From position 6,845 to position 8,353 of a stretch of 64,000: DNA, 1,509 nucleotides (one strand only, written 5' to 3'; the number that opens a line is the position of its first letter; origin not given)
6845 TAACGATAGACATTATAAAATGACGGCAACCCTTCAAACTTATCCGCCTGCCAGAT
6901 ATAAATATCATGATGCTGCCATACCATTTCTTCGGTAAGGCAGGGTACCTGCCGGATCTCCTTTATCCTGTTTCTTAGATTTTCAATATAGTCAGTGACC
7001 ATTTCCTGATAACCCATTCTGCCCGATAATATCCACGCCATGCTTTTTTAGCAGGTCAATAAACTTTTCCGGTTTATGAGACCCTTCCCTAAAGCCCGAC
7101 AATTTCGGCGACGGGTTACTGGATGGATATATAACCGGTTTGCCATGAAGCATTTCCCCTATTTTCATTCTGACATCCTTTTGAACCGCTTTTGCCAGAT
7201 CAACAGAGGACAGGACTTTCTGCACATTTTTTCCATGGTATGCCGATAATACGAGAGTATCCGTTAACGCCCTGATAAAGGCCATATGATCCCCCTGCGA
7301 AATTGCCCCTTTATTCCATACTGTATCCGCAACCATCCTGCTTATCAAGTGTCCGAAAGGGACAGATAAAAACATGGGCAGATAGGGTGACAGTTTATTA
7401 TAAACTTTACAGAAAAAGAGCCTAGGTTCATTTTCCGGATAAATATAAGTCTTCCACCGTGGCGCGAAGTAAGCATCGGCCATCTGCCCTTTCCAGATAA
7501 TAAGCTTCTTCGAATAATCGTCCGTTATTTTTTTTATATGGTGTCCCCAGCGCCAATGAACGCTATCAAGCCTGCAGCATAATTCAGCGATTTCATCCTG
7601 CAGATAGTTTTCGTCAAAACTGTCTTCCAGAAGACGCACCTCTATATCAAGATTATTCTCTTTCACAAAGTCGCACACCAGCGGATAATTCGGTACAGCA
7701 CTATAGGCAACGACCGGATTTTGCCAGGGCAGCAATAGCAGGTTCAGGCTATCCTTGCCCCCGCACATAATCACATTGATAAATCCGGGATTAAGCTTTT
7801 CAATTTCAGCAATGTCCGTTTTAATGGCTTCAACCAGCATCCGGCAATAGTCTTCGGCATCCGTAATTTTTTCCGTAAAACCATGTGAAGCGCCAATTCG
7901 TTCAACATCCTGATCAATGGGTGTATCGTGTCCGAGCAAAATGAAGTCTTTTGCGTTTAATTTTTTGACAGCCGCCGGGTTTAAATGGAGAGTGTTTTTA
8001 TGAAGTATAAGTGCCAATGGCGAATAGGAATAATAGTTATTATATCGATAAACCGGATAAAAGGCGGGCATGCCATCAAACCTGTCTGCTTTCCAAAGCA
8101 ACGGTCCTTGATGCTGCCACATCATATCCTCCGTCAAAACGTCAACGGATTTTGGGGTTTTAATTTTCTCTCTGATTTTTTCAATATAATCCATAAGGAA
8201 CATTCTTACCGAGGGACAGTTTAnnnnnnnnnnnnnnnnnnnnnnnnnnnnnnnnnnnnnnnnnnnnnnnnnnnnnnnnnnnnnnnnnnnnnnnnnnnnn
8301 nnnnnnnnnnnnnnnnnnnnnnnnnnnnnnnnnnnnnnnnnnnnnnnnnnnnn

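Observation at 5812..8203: Tandem paralogous ~400-aa proteins with a C-G-G-K-D-S PP-loop-like motif inside the EPS operon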

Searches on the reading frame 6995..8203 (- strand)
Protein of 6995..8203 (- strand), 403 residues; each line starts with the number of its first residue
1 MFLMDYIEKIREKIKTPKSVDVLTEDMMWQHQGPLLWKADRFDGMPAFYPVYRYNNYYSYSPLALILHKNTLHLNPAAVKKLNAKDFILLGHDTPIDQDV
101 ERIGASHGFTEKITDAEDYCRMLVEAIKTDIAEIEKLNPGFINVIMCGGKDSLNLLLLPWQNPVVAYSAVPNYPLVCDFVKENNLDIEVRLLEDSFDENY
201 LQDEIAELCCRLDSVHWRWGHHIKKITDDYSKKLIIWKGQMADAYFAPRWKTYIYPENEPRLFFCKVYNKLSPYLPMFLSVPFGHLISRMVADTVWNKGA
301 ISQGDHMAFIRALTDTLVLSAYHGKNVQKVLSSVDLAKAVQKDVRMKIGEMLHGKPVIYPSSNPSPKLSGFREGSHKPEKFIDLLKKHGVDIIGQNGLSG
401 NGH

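Call 4: search_protein_families(library=pfam, proteins=[window:6995-8203:-], max_evalue=10)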
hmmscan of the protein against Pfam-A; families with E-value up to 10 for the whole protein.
window:6995-8203:- (403 aa): 1 family
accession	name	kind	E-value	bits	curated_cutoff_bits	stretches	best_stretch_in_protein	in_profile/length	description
PF12972.12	NAGLU_C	-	0.78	9.8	25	1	219-254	181-214/268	Alpha-N-acetylglucosaminidase (NAGLU) C-terminal domain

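Call 5: search_protein_families(library=ncbifam, proteins=[window:6995-8203:-], max_evalue=10)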
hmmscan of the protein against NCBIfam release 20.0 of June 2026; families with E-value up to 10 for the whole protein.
window:6995-8203:- (403 aa): 1 family
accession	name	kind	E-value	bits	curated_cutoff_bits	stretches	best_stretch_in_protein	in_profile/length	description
NF045790.1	OxalOxreddelta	equivalog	0.19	10.8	230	1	293-345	15-64/316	oxalate oxidoreductase subunit delta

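Call 7: find_homologous_proteins(query=window:6995-8203:-)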
Query window:6995-8203:- (403 aa): 165 proteins with E <= 0.001 among 3625 candidates; the best 120 are listed.
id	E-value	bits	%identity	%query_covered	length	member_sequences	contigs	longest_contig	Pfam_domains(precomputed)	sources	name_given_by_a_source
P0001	2.7e-278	940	100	99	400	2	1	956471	-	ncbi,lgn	ncbi:MAG: hypothetical protein R3D86_00285 [Emcibacteraceae bacterium]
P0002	7.4e-247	837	87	100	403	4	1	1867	-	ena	-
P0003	2.1e-168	579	61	98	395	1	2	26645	-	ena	-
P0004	1.8e-155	536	58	97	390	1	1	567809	-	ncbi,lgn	-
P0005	6.8e-152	524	56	96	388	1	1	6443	-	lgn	-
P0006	6.1e-150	518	56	97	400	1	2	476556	-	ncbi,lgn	-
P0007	7.1e-143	494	53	97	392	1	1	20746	-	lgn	-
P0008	1.4e-142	493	52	97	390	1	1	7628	-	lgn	-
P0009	7.2e-140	485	53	96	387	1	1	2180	-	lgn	-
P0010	2.1e-138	480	55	91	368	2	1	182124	-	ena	-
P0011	5.9e-134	465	51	97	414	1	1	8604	-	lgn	-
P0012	7.9e-133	461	52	99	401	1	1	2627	-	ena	-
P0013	6.4e-131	455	50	96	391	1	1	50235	-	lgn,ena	-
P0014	4.6e-130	452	51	96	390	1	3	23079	-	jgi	jgi:hypothetical protein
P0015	2.3e-129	450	51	97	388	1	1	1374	-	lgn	-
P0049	1.6e-107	378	45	93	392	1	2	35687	-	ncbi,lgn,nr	ncbi:MAG: hypothetical protein KGN32_13310 [Burkholderiales bacterium]|nr:hypothetical protein [Burk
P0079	3.2e-100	354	42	96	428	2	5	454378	-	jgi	jgi:hypothetical protein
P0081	3.6e-99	350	45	94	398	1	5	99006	-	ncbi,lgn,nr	ncbi:MAG: hypothetical protein IT383_07925 [Deltaproteobacteria bacterium]|nr:hypothetical protein [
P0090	5.2e-94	333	43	96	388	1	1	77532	-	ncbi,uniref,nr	ncbi:hypothetical protein GIX10_03890 [Acinetobacter sp. YIM 103518]|uniref:Uncharacterized protein 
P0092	1.4e-92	329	41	96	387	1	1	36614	-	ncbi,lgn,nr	ncbi:MAG: hypothetical protein HZA16_03950 [Nitrospirae bacterium]|nr:hypothetical protein [Nitrospi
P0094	7.8e-91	323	40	97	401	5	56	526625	-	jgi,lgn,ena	-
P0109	1.9e-86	309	42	93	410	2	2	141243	-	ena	-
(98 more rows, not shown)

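Call 10: search_solved_structures(query=A1, max_evalue=10, show_alignments=3)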
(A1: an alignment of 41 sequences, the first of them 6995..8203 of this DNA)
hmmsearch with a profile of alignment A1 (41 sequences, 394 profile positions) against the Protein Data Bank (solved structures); distinct sequences matched with E-value up to 10: 2.
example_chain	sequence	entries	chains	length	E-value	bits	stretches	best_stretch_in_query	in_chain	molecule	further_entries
9cc5_A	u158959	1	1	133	0.06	15.4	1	72-138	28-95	Amylin-NHO-22 Binder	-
8jg4_A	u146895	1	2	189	1.5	10.8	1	232-272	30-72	Transcription initiation factor TFIID subunit 14b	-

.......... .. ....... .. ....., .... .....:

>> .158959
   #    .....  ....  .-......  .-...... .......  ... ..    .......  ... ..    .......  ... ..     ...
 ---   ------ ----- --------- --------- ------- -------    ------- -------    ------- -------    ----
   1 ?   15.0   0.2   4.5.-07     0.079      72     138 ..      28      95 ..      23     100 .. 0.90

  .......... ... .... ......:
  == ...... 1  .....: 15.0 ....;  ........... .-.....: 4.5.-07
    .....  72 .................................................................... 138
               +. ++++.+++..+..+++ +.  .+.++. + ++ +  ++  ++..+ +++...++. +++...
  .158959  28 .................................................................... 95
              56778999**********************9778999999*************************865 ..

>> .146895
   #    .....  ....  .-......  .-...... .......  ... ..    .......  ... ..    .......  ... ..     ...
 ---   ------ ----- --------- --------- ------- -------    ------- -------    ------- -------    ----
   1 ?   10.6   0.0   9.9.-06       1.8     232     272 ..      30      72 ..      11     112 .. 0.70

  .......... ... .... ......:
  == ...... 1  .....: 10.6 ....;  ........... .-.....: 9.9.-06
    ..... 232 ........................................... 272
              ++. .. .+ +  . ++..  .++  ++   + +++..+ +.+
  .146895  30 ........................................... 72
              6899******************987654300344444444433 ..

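Call 15: find_encoding_contigs(protein=P0004, flank=10000, max_places=2)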
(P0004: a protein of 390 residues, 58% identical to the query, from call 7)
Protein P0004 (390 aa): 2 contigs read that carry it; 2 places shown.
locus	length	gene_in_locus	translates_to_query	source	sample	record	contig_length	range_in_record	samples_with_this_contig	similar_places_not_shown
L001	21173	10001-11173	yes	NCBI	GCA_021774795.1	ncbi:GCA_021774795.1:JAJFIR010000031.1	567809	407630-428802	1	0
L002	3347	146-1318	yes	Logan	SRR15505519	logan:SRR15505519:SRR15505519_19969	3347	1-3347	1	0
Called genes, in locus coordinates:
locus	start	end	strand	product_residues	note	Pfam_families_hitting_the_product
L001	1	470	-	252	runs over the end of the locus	PF00977:His_biosynth, PF02581:TMP-TENI (faint), PF03060:NMO (faint)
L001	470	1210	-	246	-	PF00977:His_biosynth, PF05690:ThiG (faint), PF01207:Dus (weak)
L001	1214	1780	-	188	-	PF00583:Acetyltransf_1, PF13508:Acetyltransf_7 (faint)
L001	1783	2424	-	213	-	PF00117:GATase, PF01174:SNO (weak), PF07685:GATase_3 (faint)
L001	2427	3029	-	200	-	PF00475:IGPD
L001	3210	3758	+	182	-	PF00227:Proteasome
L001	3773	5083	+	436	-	PF00004:AAA (weak), PF07728:AAA_5 (weak), PF07724:AAA_2, PF00004:AAA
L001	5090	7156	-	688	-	PF00384:Molybdopterin, PF01568:Molydop_binding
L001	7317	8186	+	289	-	PF00753:Lactamase_B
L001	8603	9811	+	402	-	PF00083:Sugar_tr, PF07690:MFS_1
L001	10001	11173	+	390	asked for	-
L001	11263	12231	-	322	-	PF02899:Phage_int_SAM_1, PF13495:Phage_int_SAM_4 (weak), PF00589:Phage_integrase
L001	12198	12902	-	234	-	PF04340:DUF484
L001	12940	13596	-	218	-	PF00923:TAL_FSA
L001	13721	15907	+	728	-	PF17764:PriA_3primeBD, PF00270:DEAD, PF04851:ResIII, PF00271:Helicase_C (faint), PF18319:Zn_ribbon_PriA, PF18074:PriA_C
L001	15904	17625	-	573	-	-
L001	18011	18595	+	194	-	PF00213:OSCP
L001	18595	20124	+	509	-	PF02874:ATP-synt_ab_N, PF09378:HAS-barrel (weak), PF00006:ATP-synt_ab, PF00306:ATP-synt_ab_C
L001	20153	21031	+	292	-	PF00231:ATP-synt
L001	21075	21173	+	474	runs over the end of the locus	PF02874:ATP-synt_ab_N, PF00006:ATP-synt_ab, PF22919:ATP-synt_VA_C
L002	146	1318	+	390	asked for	-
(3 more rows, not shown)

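Call 16: find_encoding_contigs(protein=P0090, flank=10000, max_places=2)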
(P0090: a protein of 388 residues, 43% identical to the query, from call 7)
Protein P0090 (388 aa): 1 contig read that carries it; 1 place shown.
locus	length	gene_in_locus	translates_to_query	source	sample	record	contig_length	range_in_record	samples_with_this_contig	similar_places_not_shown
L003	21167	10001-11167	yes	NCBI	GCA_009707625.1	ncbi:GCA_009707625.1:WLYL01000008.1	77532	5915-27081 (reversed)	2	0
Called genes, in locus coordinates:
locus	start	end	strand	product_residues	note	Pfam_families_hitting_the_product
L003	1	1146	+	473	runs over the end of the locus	PF14691:Fer4_20, PF00070:Pyr_redox (faint), PF01266:DAO (faint), PF07992:Pyr_redox_2, PF12831:FAD_oxidored (faint), PF13450:NAD_binding_8 (weak), PF13738:Pyr_redox_3 (faint)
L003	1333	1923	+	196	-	PF04011:LemA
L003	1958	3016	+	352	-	PF04536:TPM_phosphatase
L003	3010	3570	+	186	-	PF04536:TPM_phosphatase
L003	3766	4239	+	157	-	PF07963:N_methyl, PF00114:Pilin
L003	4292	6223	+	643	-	-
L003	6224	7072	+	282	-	PF00535:Glycos_transf_2, PF13641:Glyco_tranf_2_3 (weak)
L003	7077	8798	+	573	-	PF00664:ABC_membrane, PF00005:ABC_tran, PF02463:SMC_N (faint), PF13555:AAA_29 (weak)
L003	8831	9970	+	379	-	PF13439:Glyco_transf_4, PF20706:GT4-conflict (weak), PF00534:Glycos_transf_1, PF13692:Glyco_trans_1_4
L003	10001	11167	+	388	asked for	-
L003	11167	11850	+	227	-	PF13489:Methyltransf_23, PF08241:Methyltransf_11, PF08242:Methyltransf_12 (weak), PF13649:Methyltransf_25, PF13847:Methyltransf_31 (weak)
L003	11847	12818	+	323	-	PF00535:Glycos_transf_2, PF13641:Glyco_tranf_2_3 (faint)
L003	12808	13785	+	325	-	PF05704:Caps_synth, PF04488:Gly_transf_sug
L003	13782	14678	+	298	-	PF00535:Glycos_transf_2, PF13641:Glyco_tranf_2_3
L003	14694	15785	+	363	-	PF00070:Pyr_redox (faint), PF01266:DAO, PF01593:Amino_oxidase (weak), PF07992:Pyr_redox_2 (weak), PF12831:FAD_oxidored (faint), PF13450:NAD_binding_8, PF03275:GLF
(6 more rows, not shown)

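Call 18: find_encoding_contigs(protein=P0006, flank=10000, max_places=1)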
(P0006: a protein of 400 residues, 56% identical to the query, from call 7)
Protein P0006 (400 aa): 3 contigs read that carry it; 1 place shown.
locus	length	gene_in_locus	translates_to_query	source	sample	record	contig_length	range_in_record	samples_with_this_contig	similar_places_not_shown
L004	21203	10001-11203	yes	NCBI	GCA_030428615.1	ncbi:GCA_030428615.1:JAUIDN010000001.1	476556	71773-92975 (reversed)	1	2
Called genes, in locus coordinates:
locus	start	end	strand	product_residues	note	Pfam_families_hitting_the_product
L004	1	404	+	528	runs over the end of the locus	PF02706:Wzz (weak)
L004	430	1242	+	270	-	PF01656:CbiA (weak), PF10609:ParA (weak), PF13614:AAA_31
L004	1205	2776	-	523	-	PF04932:Wzy_C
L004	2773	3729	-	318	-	PF01073:3Beta_HSD, PF01370:Epimerase, PF02719:Polysacc_synt_2, PF04321:RmlD_sub_bind, PF05368:NmrA, PF07993:NAD_binding_4 (faint), PF13460:NAD_binding_10, PF16363:GDP_Man_Dehyd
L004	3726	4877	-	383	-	PF20706:GT4-conflict, PF00534:Glycos_transf_1, PF13692:Glyco_trans_1_4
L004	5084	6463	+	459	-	PF01943:Polysacc_synt, PF13440:Polysacc_synt_3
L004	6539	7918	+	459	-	PF00342:PGI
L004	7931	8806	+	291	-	PF00483:NTP_transferase, PF12804:NTP_transf_3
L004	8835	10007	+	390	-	-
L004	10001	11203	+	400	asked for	-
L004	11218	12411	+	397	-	-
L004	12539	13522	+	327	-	PF00535:Glycos_transf_2, PF02709:Glyco_transf_7C (faint)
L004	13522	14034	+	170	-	PF25087:GMPPB_C (faint), PF00132:Hexapep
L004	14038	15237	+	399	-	PF13439:Glyco_transf_4, PF13579:Glyco_trans_4_4 (weak), PF00534:Glycos_transf_1, PF13692:Glyco_trans_1_4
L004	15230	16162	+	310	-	PF00535:Glycos_transf_2, PF13641:Glyco_tranf_2_3 (weak)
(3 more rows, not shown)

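Call 19: find_encoding_contigs(protein=P0081, flank=10000, max_places=1)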
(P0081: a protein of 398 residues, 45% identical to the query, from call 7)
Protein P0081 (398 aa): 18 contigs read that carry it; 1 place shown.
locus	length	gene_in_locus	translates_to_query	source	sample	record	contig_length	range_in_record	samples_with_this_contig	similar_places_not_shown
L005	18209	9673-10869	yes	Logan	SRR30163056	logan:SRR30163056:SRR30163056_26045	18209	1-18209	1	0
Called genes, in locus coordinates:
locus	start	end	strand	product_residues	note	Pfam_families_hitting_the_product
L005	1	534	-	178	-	?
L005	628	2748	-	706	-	PF01590:GAF, PF13185:GAF_2 (weak), PF00512:HisKA, PF02518:HATPase_c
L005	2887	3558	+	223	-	PF01844:HNH, PF14279:HNH_5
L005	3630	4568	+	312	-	PF00142:Fer4_NifH (weak), PF02374:ArsA_ATPase (weak), PF06564:CBP_BcsQ (faint), PF10609:ParA, PF13614:AAA_31, PF01656:CbiA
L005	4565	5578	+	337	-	PF13413:HTH_25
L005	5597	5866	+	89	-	-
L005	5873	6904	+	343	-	PF01479:S4 (weak), PF00849:PseudoU_synth_2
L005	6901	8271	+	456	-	PF07766:LETM1_RBD (faint)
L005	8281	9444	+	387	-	PF00962:A_deaminase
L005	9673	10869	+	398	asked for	-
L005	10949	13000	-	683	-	PF00801:PKD (weak), PF18911:PKD_4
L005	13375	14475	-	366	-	PF01757:Acyl_transf_3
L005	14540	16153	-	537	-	PF02142:MGS, PF01808:AICARFT_IMPCHas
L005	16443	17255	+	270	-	PF01694:Rhomboid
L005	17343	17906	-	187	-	PF04545:Sigma70_r4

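Call 20: find_encoding_contigs(protein=P0092, flank=10000, max_places=1)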
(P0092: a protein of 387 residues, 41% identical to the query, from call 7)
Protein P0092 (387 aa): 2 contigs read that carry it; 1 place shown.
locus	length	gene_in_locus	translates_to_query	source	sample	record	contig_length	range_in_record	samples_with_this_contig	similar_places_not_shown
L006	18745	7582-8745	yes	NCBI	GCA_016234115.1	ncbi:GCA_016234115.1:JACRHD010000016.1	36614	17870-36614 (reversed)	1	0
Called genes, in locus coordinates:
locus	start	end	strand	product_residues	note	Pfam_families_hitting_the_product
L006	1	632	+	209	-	?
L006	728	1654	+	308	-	-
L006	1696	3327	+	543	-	-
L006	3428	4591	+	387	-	PF01636:APH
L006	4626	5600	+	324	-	PF00535:Glycos_transf_2, PF10111:Glyco_tranf_2_2, PF13641:Glyco_tranf_2_3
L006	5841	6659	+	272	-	-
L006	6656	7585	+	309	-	PF13469:Sulfotransfer_3 (faint), PF17784:Sulfotransfer_4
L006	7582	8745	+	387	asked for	-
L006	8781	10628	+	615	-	PF13522:GATase_6, PF13537:GATase_7, PF00733:Asn_synthase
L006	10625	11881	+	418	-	PF13439:Glyco_transf_4 (weak), PF13579:Glyco_trans_4_4 (faint), PF20706:GT4-conflict, PF00534:Glycos_transf_1, PF13692:Glyco_trans_1_4, PF13524:Glyco_trans_1_2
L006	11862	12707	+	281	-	PF03567:Sulfotransfer_2 (weak)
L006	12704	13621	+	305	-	PF13641:Glyco_tranf_2_3, PF00535:Glycos_transf_2, PF10111:Glyco_tranf_2_2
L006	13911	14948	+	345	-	PF13439:Glyco_transf_4, PF13579:Glyco_trans_4_4 (weak)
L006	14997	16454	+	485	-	PF04932:Wzy_C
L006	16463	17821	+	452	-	PF27533:CapK_C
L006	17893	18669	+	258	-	-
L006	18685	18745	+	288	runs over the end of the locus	-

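Call 21: predict_structure(alignment_id=A1)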
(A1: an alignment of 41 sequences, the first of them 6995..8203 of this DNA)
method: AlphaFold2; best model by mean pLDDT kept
length: 403 residues; sequences in the alignment: 41
mean_pLDDT: 95.2   pTM: 0.92
mean pLDDT of the five models: 95.2, 95.1, 95.1, 94.6, 94.4
residues with pLDDT >= 90: 387; 70-90: 5; 50-70: 5; < 50: 6
segments of 3 or more residues with pLDDT < 50: 400-403
pLDDT, mean of each block of 10 residues (from residue 1): 79 97 97 96 97 98 98 97 95 96 96 98 98 97 96 98 98 98 98 96 97 95 96 96 95 94 96 95 96 96 97 97 97 97 97 98 93 97 97 74 41
secondary structure, 60 per line:
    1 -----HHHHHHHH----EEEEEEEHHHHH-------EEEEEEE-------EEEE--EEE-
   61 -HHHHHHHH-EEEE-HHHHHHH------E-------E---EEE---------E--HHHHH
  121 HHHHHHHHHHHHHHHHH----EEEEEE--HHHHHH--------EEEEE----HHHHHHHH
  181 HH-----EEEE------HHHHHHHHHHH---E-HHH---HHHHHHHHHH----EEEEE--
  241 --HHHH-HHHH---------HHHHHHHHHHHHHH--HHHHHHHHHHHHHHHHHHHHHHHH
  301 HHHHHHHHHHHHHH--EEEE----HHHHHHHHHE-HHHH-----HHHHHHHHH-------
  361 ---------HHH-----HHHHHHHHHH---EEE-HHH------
elements in order: H6-13 E18-24 H25-29 E37-43 E51-54 E57-59 H62-69 E71-74 H76-82 E101-103 H116-137 E142-147 H150-155 E164-168 H173-182 E188-191 H198-208 H220-229 E234-238 H243-246 H248-251 H261-274 H277-314 E317-320 H325-333 H336-339 H345-353 H378-387 E391-393
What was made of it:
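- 6992..8203 (-): Paralog A, 403 aa (NCBI's 400-aa version starts at the ATG at 8194). Clade A of the family. AF2 model pLDDT 95.2, pTM 0.92 (call 21).
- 7748..7765 (-): PP-loop C147-G-G-K-D-S152 of paralog A. It lies between strand 142-147 and helix 150-155 (call 21).
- On PP-loop ATP pyrophosphatase superfamily (adenine nucleotide alpha hydrolase-like): The AF2 model has strand 142-147, the loop, then helix 150-155 (call 21).
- Fold: AF2 pLDDT 95.2, pTM 0.92 (call 21).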

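Call 23: fold_search(model_id=the predicted structure, library=pdb)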
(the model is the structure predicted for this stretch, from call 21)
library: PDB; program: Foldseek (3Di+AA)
matches with E <= 10: 1422; with E <= 0.001: 21
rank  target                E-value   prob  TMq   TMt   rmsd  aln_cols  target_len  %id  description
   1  1q15_A                4.0e-07  1.00  0.47  0.40   6.0       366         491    9  Carbapenam Synthetase (released 2003-11-04)
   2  7ylz_A                4.5e-07  1.00  0.55  0.41   8.9       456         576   10  Unliganded form of hydroxyamidotransferase TsnB9 (released 2023-05-31)
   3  1q15_D                1.0e-06  1.00  0.49  0.43   7.3       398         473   10  Carbapenam Synthetase (released 2003-11-04)
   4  1mc1_A                2.4e-06  1.00  0.41  0.35   9.9       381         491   13  BETA-LACTAM SYNTHETASE WITH PRODUCT (DGPC), AMP AND PPI (released 2002-10-23)
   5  1q19_A                4.5e-06  1.00  0.51  0.42   7.1       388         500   12  Carbapenam Synthetase (released 2003-11-04)
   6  7ylz_B                7.5e-06  1.00  0.48  0.35  13.8       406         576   11  Unliganded form of hydroxyamidotransferase TsnB9 (released 2023-05-31)
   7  1mbz_A                7.5e-06  1.00  0.43  0.36   9.6       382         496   14  BETA-LACTAM SYNTHETASE WITH TRAPPED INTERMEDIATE (released 2002-10-23)
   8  9b6c_A                7.5e-06  1.00  0.41  0.34  11.0       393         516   13  Human asparagine synthetase Arg-142 to Ile-142 (R142I) variant (released 2025-01-08)
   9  8sue_B                1.3e-05  1.00  0.42  0.35   6.1       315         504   10  Human asparagine synthetase (apo-ASNS) (released 2024-05-22)
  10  1mbz_B                1.6e-05  1.00  0.44  0.37   8.9       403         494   13  BETA-LACTAM SYNTHETASE WITH TRAPPED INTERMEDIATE (released 2002-10-23)
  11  1jgt_A                1.6e-05  1.00  0.38  0.33  10.5       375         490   15  CRYSTAL STRUCTURE OF BETA-LACTAM SYNTHETASE (released 2001-12-28)
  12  1jgt_B                2.3e-05  1.00  0.43  0.36   9.8       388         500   15  CRYSTAL STRUCTURE OF BETA-LACTAM SYNTHETASE (released 2001-12-28)
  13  9b6c_B                3.6e-05  1.00  0.43  0.35   9.7       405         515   12  Human asparagine synthetase Arg-142 to Ile-142 (R142I) variant (released 2025-01-08)
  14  1mb9_B                3.8e-05  1.00  0.37  0.31  10.7       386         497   14  BETA-LACTAM SYNTHETASE COMPLEXED WITH ATP (released 2002-10-23)
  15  1m1z_A                5.0e-05  1.00  0.45  0.39   8.7       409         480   12  BETA-LACTAM SYNTHETASE APO ENZYME (released 2002-10-23)
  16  1ct9_A                5.6e-05  1.00  0.47  0.39   7.5       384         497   10  CRYSTAL STRUCTURE OF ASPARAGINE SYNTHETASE B FROM ESCHERICHIA COLI (released 1999-12-15)
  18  1ct9_D                9.3e-05  1.00  0.44  0.37   8.1       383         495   11  CRYSTAL STRUCTURE OF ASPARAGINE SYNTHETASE B FROM ESCHERICHIA COLI (released 1999-12-15)
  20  1ct9_B                1.7e-04  1.00  0.46  0.39   7.3       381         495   10  CRYSTAL STRUCTURE OF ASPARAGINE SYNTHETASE B FROM ESCHERICHIA COLI (released 1999-12-15)
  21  6gq3_A                3.2e-04  1.00  0.36  0.29   5.7       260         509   11  Human asparagine synthetase (ASNS) in complex with 6-diazo-5-oxo-L-norleucine (DON) at 1.85 A resolution (released 2019-09-18)
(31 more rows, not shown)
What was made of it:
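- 6992..8203 (-): Foldseek matches to the AsnB superfamily (call 23).
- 7019..7858 (-): AsnB-type synthetase-like domain of paralog A (residues ~116-395). It includes the W237-K-G-Q-x-x-D243 motif after strand 234-238 and the C-terminal N363-P-x-P...R372 motif. Foldseek E 4e-7 to 1e-4 to 1q15, 7ylz, 1mc1, 1jgt, 8sue and 1ct9 (call 23).
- On PP-loop ATP pyrophosphatase superfamily (adenine nucleotide alpha hydrolase-like): Fold matches include NAD/NMN synthetase, GMP synthetase and TtuA as well as the AsnB class (call 23).
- On Asparagine synthetase B superfamily, synthetase domain (structural level): All 21 Foldseek matches with E <= 1e-3 are AsnB-superfamily chains, with 260-456 aligned columns and TM (query) 0.36-0.55 (call 23).
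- Closest known: Beta-lactam synthetase and carbapenam synthetase. Same: Best structural matches (Foldseek E 4e-7 to 1e-4, probability 1.0; call 23).
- Closest known: TsnB9 hydroxyamidotransferase. Same: Second-best fold match and the highest TM-score (0.55; call 23).
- Generic PP-loop enzymes (NAD/NMN synthetase, TtuA, GMP synthetase) follow at E 3e-3 to 4e-2 (call 23). TM-scores are moderate (0.36-0.55) with high rmsd (call 23). Solved AsnB-superfamily entries are deposited with two or more chains (call 23). TtuA appears among the weaker fold matches (call 23). Matches to TtuA are about 10,000-fold weaker than to AsnB-type enzymes (call 23).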
